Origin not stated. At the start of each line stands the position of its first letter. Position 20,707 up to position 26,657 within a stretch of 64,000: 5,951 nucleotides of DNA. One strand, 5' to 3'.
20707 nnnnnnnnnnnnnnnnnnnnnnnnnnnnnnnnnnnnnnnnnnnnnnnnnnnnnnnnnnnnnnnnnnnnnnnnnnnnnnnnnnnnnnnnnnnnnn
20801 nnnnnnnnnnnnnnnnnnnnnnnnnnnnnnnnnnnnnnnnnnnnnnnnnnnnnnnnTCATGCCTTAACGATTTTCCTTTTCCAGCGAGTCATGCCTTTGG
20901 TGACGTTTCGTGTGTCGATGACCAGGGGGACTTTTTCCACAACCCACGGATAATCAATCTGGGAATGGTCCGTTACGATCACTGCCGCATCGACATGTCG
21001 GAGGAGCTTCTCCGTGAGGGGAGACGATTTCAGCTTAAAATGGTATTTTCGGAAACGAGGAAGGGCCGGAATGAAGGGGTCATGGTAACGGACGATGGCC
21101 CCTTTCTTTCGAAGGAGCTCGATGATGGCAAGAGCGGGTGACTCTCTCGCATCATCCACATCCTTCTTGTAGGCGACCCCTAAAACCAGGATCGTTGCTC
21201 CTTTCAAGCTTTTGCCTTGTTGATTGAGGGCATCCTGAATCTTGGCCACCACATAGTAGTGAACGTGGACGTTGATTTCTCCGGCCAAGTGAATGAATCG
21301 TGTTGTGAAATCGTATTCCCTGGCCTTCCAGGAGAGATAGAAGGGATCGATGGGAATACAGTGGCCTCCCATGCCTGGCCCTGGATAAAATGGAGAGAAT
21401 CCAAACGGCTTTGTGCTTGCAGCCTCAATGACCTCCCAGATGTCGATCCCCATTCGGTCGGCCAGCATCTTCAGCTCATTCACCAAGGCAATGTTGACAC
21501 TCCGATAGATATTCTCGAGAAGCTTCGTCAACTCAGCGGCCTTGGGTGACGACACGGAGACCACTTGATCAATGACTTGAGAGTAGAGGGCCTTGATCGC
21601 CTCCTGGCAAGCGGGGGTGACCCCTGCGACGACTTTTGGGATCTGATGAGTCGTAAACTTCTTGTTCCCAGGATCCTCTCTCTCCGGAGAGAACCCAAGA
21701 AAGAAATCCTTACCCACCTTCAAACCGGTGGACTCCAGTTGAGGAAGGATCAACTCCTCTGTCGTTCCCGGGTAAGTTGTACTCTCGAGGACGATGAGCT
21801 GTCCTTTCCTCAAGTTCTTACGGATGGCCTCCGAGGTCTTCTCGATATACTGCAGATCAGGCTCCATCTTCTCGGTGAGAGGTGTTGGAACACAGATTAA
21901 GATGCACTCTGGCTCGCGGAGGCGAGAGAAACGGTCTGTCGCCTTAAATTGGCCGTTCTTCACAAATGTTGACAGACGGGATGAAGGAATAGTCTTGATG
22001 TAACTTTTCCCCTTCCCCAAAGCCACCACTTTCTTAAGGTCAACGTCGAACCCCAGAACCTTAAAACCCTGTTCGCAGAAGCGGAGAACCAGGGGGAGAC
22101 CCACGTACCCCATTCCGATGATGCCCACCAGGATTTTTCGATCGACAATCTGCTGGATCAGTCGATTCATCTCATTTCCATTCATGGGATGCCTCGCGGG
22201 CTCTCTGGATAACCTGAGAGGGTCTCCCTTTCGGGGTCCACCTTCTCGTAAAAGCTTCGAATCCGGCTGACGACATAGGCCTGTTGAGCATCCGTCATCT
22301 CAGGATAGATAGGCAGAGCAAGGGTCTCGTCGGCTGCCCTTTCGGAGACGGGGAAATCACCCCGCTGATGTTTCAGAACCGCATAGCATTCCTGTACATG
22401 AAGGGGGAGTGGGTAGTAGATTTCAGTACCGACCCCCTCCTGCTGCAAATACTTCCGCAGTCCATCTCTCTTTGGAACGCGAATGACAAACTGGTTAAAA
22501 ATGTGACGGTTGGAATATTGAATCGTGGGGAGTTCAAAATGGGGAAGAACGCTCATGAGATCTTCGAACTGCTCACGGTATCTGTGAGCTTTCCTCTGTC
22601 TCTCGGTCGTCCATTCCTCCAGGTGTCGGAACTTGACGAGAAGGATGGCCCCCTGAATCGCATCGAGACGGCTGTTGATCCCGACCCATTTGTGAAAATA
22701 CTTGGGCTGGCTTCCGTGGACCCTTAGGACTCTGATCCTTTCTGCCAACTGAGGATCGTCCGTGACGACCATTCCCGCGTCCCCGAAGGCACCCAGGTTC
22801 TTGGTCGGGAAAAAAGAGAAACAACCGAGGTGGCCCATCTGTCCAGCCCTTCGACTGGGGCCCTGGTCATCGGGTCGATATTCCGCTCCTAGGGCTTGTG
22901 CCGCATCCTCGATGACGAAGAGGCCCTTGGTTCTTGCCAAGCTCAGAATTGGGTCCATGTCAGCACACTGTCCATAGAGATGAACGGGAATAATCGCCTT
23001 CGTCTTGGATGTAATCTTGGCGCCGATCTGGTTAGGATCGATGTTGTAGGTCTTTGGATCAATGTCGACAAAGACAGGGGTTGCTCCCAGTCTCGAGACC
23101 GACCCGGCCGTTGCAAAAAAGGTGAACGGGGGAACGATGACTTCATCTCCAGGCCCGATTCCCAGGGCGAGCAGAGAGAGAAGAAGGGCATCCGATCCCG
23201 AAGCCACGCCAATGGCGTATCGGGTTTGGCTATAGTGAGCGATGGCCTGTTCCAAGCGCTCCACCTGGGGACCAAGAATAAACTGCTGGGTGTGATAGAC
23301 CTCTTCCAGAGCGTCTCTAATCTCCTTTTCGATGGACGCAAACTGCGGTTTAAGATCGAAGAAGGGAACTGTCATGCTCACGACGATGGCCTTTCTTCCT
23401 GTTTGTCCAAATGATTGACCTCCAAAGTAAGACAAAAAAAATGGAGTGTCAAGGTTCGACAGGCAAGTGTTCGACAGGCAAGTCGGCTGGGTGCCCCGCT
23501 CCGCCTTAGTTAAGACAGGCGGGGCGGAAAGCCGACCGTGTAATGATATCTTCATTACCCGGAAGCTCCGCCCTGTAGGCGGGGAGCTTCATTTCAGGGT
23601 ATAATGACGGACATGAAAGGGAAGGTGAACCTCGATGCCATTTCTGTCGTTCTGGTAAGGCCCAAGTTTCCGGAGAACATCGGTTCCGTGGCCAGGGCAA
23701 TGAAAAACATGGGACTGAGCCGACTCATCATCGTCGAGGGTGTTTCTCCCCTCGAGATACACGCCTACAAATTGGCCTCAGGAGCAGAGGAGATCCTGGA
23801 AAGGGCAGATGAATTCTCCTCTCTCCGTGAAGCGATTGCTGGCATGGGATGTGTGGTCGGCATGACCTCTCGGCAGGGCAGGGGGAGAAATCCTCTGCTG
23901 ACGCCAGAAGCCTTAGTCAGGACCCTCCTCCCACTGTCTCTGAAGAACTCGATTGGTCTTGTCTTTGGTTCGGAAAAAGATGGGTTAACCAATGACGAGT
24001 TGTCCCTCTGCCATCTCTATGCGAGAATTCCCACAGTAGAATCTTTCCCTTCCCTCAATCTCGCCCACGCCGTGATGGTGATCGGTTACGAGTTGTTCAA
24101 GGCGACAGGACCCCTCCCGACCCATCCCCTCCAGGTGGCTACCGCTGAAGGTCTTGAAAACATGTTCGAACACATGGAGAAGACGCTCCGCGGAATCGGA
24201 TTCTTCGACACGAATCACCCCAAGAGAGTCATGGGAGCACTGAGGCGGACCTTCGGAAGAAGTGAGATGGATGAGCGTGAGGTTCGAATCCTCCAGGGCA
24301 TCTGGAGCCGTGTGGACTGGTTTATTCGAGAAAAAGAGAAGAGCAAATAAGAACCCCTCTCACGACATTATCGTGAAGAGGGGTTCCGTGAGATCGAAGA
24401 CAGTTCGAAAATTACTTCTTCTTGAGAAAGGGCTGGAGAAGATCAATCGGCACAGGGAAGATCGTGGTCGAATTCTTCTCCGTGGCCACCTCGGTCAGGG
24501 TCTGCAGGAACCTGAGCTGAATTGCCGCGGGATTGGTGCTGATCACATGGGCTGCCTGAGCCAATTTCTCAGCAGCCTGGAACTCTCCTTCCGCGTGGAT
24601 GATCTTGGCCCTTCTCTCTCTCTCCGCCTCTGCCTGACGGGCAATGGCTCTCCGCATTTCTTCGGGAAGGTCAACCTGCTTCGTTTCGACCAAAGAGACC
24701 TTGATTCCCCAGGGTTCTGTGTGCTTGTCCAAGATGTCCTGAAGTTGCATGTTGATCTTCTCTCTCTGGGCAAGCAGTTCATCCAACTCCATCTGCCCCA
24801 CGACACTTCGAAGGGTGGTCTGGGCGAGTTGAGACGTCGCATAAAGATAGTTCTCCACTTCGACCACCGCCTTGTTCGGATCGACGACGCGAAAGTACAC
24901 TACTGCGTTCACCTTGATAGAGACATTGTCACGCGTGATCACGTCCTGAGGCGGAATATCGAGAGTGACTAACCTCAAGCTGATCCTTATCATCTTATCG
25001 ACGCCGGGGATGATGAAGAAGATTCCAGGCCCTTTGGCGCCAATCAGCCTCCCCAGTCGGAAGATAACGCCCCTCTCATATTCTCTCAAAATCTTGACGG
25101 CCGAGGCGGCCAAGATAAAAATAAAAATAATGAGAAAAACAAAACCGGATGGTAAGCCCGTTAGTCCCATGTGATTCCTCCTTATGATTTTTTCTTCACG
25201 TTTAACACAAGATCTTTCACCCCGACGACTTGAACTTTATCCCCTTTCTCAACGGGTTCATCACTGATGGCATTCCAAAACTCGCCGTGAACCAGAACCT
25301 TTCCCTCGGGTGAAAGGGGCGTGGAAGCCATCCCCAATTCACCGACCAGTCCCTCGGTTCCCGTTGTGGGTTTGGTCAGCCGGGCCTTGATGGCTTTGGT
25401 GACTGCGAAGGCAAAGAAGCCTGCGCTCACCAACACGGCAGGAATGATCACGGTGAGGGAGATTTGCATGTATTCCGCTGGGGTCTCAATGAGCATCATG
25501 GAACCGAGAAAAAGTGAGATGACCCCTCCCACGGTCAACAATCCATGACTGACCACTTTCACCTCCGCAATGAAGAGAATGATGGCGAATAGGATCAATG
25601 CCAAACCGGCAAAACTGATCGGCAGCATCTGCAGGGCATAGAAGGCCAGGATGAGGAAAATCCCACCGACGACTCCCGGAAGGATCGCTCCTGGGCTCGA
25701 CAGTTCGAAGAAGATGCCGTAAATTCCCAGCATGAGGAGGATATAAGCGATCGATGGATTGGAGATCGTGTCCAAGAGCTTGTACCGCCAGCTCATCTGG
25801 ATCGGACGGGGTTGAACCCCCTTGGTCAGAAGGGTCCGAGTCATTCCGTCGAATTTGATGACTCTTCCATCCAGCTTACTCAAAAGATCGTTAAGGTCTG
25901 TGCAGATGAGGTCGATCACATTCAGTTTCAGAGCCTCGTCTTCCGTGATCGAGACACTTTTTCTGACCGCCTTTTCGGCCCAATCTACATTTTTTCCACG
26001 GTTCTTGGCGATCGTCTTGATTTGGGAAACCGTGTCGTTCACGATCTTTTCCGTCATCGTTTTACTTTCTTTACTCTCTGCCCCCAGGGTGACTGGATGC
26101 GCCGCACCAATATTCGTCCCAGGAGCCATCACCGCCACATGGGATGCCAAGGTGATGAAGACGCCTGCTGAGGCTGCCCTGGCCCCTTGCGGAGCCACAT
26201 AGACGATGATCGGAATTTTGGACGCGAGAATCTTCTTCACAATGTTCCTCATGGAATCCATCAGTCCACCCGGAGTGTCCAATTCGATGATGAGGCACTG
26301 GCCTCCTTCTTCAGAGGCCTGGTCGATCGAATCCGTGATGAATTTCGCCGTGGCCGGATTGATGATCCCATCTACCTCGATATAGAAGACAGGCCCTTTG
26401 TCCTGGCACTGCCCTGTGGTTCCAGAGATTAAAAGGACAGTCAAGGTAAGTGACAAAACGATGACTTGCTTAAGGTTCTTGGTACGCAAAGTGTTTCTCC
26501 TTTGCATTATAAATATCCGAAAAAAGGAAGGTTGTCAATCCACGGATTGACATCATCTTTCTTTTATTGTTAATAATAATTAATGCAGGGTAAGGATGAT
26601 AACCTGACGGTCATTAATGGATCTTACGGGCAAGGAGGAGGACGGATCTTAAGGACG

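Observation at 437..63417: Unrecognised two-hairpin intergenic repeat family at very high density (18 copies in 64 kb)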

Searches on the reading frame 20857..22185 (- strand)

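Call 37: search_protein_families(library=pfam, proteins=[window:20857-22185:-], max_evalue=0.001)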
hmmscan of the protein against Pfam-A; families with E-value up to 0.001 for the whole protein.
window:20857-22185:- (442 aa): 4 families
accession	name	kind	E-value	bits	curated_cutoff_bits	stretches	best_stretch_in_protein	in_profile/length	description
PF03721.20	UDPG_MGDP_dh_N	-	2.6e-40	138.5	27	1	20-197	3-184/187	UDP-glucose/GDP-mannose dehydrogenase family, NAD binding domain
PF00984.24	UDPG_MGDP_dh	-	5.9e-32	110.1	25.4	1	216-305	2-92/94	UDP-glucose/GDP-mannose dehydrogenase family, central domain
PF03720.21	UDPG_MGDP_dh_C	-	1.3e-24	86.9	30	1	333-430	1-102/103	UDP-glucose/GDP-mannose dehydrogenase family, UDP binding domain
PF03446.21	NAD_binding_2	-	1.2e-06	29.1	21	1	20-146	2-104/161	NAD binding domain of 6-phosphogluconate dehydrogenase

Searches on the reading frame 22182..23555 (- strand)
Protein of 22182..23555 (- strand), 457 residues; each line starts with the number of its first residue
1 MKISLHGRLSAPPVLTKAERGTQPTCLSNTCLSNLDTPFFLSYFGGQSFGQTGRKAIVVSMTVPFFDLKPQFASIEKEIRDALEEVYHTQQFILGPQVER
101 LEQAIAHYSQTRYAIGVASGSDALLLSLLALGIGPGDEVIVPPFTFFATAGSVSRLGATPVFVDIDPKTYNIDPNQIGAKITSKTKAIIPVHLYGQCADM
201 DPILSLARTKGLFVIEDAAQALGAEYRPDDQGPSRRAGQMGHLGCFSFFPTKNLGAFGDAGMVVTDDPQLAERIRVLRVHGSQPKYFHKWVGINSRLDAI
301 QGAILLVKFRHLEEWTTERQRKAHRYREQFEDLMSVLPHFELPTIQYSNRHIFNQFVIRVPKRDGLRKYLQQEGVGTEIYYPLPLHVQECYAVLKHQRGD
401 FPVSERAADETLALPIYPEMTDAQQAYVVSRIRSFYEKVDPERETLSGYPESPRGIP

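Call 37: search_protein_families(library=pfam, proteins=[window:22182-23555:-], max_evalue=0.001)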
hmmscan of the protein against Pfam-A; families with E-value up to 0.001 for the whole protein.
window:22182-23555:- (457 aa): 2 families
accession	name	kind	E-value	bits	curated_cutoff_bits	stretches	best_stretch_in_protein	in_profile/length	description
PF01041.23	DegT_DnrJ_EryC1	-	1.8e-123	412.7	19.8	1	75-432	3-359/360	DegT/DnrJ/EryC1/StrS aminotransferase family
PF01053.26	Cys_Met_Meta_PP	-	2e-05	23.8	27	1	95-224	51-180/381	Cys/Met metabolism PLP-dependent enzyme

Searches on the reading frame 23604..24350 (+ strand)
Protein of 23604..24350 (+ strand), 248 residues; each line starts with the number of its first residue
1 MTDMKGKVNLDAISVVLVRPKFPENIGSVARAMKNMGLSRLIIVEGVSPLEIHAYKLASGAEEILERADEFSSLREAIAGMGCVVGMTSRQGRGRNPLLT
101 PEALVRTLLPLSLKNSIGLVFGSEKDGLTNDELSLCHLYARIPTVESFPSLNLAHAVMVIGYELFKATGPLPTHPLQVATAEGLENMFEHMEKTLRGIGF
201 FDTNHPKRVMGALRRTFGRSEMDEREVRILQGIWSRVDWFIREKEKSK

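Call 37: search_protein_families(library=pfam, proteins=[window:23604-24350:+], max_evalue=0.001)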
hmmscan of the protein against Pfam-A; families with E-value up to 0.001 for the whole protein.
window:23604-24350:+ (248 aa): 1 family
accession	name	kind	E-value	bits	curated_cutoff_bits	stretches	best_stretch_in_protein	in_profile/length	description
PF00588.24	SpoU_methylase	-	4.4e-27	95.4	29.7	1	13-162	2-142/142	SpoU rRNA Methylase family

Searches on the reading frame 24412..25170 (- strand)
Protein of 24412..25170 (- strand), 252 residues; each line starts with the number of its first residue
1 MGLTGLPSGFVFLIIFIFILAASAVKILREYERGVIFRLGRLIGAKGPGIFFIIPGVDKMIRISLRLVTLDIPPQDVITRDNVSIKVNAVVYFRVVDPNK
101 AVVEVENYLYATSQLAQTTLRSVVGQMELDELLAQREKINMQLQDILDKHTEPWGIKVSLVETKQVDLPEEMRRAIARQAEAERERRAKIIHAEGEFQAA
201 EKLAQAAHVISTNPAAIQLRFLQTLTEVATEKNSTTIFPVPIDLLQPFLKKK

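Call 37: search_protein_families(library=pfam, proteins=[window:24412-25170:-], max_evalue=0.001)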
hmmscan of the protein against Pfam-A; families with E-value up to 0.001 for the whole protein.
window:24412-25170:- (252 aa): 2 families
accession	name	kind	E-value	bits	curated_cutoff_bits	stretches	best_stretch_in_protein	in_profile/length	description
PF01145.31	Band_7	-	1.4e-40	139.6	23.6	1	27-196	2-175/176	SPFH domain / Band 7 family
PF13421.11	Band_7_1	-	0.00026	21.1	24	1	113-181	138-208/211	SPFH domain-Band 7 family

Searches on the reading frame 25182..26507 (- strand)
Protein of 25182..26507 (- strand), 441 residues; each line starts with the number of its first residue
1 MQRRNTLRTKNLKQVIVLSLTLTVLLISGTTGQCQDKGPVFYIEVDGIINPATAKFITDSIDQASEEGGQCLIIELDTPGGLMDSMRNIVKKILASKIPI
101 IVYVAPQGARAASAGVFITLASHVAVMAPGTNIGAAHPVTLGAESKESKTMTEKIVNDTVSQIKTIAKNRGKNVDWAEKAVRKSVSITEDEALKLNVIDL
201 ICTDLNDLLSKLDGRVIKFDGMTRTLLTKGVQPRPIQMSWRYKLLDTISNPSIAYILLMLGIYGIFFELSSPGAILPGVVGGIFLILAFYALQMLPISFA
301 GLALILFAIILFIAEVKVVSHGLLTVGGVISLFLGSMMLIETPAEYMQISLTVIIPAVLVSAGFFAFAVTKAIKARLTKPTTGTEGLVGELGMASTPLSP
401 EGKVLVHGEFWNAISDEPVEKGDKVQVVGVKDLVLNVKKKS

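Call 37: search_protein_families(library=pfam, proteins=[window:25182-26507:-], max_evalue=0.001)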
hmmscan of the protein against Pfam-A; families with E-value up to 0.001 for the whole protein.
window:25182-26507:- (441 aa): 3 families
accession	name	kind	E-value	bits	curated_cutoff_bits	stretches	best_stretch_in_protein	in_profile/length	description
PF24961.1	NfeD_membrane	-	4.1e-27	95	26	1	253-370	2-118/119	NfeD integral membrane domain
PF25145.1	NfeD1b_N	-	1.6e-22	80.5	40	1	40-200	2-154/189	NfeD1b, N-terminal domain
PF01957.25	NfeD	-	4.2e-15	56.1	29.1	1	385-439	2-57/57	NfeD-like C-terminal, partner-binding domain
